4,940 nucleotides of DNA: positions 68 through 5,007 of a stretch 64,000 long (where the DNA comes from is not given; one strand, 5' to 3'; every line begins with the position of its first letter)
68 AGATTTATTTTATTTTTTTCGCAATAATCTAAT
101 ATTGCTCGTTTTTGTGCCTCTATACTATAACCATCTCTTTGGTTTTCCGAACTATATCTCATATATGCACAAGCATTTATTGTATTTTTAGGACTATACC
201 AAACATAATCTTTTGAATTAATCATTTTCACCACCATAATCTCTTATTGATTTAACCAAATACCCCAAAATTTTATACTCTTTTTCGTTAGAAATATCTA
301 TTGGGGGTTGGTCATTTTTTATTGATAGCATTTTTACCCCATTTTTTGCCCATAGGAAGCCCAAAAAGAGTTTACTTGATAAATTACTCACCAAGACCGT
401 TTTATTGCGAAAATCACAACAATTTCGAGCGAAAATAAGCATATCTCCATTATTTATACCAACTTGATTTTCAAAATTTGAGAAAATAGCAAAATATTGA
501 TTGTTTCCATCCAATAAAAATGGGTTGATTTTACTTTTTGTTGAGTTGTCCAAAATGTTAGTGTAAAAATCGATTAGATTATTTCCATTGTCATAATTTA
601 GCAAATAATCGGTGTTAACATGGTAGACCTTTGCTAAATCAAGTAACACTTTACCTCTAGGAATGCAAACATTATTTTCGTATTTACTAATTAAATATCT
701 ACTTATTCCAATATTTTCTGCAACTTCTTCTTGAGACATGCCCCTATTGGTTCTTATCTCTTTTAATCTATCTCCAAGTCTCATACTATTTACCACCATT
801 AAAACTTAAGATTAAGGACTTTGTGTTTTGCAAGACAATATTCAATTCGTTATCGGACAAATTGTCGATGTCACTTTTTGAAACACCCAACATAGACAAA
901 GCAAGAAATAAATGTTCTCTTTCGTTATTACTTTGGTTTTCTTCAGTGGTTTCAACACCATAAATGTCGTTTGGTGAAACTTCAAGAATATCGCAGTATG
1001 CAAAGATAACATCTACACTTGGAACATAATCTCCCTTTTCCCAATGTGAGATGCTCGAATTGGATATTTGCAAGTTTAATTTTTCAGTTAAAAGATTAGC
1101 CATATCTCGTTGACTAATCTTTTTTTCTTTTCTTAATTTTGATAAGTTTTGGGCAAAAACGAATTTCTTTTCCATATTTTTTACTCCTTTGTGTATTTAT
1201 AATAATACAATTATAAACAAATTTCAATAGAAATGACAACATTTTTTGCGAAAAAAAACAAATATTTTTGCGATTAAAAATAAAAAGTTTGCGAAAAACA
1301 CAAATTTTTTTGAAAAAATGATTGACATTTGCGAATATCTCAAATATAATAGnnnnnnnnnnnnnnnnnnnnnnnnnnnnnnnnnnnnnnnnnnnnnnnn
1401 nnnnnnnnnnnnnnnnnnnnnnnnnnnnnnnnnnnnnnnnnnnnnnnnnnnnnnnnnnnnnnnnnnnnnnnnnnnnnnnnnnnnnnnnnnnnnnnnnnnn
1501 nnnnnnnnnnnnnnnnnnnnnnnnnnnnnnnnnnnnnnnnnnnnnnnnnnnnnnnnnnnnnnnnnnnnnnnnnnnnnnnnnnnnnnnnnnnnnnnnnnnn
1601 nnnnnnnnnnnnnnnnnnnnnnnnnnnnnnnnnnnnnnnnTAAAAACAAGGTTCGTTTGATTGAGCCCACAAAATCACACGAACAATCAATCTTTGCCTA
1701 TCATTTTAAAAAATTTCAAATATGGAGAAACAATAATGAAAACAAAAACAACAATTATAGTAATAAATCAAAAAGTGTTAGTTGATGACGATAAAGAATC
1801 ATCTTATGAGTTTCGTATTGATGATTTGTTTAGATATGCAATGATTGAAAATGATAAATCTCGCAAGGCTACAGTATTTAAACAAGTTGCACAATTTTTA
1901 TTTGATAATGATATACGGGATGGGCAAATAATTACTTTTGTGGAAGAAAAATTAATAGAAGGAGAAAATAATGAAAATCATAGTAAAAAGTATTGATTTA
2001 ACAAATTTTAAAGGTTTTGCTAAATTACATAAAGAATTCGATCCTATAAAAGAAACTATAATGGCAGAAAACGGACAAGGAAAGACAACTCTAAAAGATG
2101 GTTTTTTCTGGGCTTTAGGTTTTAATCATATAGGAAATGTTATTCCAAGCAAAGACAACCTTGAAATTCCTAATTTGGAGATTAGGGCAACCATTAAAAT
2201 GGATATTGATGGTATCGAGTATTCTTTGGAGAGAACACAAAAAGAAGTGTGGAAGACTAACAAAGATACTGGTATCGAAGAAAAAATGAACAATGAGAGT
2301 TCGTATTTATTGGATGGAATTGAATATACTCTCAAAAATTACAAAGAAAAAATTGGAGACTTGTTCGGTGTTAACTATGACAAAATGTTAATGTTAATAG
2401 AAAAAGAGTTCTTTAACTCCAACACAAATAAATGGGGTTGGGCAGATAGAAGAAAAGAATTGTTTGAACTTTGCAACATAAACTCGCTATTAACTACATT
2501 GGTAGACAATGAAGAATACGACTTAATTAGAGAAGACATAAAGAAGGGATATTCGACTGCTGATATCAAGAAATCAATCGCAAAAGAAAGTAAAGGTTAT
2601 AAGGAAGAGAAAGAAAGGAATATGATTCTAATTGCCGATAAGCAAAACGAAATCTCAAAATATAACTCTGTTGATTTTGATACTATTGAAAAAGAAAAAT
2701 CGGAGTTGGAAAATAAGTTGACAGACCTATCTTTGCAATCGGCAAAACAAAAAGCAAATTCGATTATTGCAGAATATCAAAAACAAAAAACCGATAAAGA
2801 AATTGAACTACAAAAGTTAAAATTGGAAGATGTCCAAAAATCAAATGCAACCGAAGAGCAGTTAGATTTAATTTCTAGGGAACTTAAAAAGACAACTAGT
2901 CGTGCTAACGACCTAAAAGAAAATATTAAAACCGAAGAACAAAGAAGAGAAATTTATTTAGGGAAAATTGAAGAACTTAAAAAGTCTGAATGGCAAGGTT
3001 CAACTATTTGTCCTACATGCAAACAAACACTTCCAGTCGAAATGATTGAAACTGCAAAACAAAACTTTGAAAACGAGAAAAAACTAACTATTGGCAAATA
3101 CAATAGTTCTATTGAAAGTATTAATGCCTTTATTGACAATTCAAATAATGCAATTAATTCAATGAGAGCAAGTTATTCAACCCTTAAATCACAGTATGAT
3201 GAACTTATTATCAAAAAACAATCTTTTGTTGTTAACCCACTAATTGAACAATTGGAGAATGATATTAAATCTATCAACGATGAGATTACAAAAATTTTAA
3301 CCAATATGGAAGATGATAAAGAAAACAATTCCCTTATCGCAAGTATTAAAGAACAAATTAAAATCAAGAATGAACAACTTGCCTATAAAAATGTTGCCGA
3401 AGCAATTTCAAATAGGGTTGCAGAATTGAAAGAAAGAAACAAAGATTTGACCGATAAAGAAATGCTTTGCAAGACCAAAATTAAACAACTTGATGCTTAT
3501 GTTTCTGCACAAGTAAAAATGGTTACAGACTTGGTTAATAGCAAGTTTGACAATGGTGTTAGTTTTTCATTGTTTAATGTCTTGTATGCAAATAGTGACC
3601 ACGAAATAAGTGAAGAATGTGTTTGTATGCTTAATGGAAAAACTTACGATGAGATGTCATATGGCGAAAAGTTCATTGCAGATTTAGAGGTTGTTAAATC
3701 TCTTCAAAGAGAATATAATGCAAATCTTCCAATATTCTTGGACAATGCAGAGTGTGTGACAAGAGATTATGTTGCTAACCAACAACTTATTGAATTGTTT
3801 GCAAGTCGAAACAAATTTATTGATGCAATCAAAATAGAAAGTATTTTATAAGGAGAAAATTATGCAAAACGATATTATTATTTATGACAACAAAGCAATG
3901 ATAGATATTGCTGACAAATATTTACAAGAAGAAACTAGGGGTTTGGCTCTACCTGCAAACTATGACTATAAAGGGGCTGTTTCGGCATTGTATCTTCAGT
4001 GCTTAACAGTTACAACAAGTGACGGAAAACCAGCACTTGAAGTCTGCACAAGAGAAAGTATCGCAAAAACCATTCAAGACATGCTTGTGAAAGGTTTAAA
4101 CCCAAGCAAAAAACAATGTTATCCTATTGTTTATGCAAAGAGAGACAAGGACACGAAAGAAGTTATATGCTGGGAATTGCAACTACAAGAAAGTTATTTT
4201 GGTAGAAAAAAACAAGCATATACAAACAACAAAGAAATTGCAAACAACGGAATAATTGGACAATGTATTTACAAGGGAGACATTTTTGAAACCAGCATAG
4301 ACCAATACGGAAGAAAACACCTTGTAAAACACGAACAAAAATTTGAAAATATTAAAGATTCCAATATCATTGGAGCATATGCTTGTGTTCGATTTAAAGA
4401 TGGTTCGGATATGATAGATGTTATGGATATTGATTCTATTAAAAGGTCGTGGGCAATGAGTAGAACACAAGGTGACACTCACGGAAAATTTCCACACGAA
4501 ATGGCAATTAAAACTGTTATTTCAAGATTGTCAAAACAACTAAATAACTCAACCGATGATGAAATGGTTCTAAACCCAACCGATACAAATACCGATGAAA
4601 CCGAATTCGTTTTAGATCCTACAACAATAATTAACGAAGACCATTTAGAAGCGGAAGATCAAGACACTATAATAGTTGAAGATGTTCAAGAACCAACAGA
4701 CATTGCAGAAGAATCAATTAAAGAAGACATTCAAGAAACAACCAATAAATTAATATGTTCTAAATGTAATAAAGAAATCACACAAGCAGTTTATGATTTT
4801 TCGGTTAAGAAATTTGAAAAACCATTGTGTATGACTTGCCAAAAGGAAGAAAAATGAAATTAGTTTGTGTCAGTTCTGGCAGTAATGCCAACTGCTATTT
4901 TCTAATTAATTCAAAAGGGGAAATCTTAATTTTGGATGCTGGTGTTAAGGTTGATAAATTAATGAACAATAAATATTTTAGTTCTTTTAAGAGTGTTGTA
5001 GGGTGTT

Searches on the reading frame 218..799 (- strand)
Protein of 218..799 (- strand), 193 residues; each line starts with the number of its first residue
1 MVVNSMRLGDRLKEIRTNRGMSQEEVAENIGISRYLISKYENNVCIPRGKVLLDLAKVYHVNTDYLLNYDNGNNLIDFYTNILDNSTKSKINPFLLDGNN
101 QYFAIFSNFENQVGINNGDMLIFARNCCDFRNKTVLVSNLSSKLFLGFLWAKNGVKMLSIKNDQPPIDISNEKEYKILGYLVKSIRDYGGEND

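Call 23: search_protein_families(library=phrogs, proteins=[window:218-799:-])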
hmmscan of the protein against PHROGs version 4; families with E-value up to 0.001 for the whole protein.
window:218-799:- (193 aa): 14 families
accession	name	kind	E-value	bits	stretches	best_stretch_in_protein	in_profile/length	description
phrog_8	-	transcription regulation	1e-20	75.5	1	5-75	74-144/346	transcriptional regulator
phrog_2439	-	transcription regulation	1.4e-13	51.4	1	8-72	8-72/367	transcriptional regulator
phrog_4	-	transcription regulation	2e-13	51.1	1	6-188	135-339/400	transcriptional repressor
phrog_3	-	transcription regulation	5.5e-12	47.2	1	3-75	84-154/430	transcriptional repressor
phrog_5823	-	transcription regulation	2.3e-11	44.5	1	5-67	4-67/404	transcriptional regulator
phrog_2967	-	transcription regulation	1.9e-10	41.7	1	8-73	11-76/225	transcriptional regulator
phrog_7241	-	transcription regulation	2.4e-08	35.1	1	11-67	65-121/122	transcriptional regulator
phrog_1373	-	transcription regulation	5.4e-08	34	1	5-62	61-118/166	transcriptional regulator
phrog_2328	-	transcription regulation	5e-07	30.6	1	4-68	12-76/128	transcriptional repressor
phrog_2104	-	unknown function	5.1e-07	30.8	1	11-56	43-88/103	-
phrog_1994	-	DNA, RNA and nucleotide metabolism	5.9e-07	30.6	1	10-83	2-75/170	DNA binding protein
phrog_4836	-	transcription regulation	5e-06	27.2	1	8-95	76-161/194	CII-like regulator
phrog_147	-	transcription regulation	9.4e-05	23.7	1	5-59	2-59/100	transcriptional regulator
phrog_9908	-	DNA, RNA and nucleotide metabolism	0.0002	21.6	1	3-63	9-69/282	DNA binding protein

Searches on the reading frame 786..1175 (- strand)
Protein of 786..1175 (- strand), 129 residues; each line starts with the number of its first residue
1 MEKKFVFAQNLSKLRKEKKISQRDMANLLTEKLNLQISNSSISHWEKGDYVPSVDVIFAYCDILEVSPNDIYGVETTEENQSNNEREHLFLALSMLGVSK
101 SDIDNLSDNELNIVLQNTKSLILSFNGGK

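Call 23: search_protein_families(library=phrogs, proteins=[window:786-1175:-])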
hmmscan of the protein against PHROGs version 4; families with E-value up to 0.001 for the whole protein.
window:786-1175:- (129 aa): 6 families
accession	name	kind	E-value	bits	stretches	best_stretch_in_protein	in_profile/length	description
phrog_8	-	transcription regulation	3.8e-16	60.5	1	2-105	72-150/346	transcriptional regulator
phrog_3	-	transcription regulation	1.5e-15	58.9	1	2-87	84-161/430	transcriptional repressor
phrog_2967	-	transcription regulation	2.4e-14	54.5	1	4-85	8-80/225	transcriptional regulator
phrog_4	-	transcription regulation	2.9e-10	40.7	1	6-99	136-205/400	transcriptional repressor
phrog_4836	-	transcription regulation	3.2e-05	24.6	1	8-96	77-149/194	CII-like regulator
phrog_1373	-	transcription regulation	0.00044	21.3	1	3-80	60-131/166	transcriptional regulator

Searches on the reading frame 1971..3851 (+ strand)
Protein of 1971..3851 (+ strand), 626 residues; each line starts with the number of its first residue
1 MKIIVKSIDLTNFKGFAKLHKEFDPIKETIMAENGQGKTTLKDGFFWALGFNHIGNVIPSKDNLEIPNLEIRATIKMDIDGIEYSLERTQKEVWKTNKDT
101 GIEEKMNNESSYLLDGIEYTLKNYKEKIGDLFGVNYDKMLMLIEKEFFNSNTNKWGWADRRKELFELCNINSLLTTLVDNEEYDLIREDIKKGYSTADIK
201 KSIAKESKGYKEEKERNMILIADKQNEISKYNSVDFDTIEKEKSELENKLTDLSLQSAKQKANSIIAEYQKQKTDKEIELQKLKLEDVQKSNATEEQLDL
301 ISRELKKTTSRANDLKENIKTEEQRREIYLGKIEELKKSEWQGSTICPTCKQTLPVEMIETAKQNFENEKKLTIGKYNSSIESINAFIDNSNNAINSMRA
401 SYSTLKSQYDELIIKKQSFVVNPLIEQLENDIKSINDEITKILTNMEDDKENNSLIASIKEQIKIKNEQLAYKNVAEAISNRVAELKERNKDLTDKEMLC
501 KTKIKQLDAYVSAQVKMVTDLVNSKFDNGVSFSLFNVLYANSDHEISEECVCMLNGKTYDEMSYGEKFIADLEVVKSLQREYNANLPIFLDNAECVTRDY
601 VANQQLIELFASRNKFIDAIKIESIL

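Call 23: search_protein_families(library=phrogs, proteins=[window:1971-3851:+])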
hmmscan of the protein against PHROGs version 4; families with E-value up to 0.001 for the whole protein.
window:1971-3851:+ (626 aa): 4 families
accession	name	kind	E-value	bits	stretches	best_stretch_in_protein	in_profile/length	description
phrog_77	-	DNA, RNA and nucleotide metabolism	1.3e-34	120.9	1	1-610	294-914/967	SbcC-like subunit of palindrome specific endonuclease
phrog_20188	-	DNA, RNA and nucleotide metabolism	6.2e-18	66.1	1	367-611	25-267/279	endonuclease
phrog_21084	-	other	7.1e-14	52.5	1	268-612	12-385/396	recombinase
phrog_1499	-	unknown function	9.3e-05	22.8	0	372-597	209-385/427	-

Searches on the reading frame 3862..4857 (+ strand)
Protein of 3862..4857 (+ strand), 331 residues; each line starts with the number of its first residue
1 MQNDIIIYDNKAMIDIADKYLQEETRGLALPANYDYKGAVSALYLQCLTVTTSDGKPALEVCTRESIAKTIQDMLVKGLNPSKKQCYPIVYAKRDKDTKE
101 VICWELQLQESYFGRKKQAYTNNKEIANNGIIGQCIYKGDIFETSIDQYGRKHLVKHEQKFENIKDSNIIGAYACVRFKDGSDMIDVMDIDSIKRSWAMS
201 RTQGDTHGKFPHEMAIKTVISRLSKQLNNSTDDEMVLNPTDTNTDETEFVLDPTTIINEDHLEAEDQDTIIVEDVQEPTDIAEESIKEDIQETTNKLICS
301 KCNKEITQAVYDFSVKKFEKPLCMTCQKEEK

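Call 23: search_protein_families(library=phrogs, proteins=[window:3862-4857:+])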
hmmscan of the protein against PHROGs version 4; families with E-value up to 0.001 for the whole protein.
window:3862-4857:+ (331 aa): 3 families
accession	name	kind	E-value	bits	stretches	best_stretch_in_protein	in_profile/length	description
phrog_148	-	DNA, RNA and nucleotide metabolism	9.1e-40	138.4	1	27-294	41-299/387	RecT-like ssDNA annealing protein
phrog_13782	-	unknown function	7.9e-09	36.4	1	259-330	256-333/338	-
phrog_18803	-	unknown function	1.8e-06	29.3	1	188-293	1-95/126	-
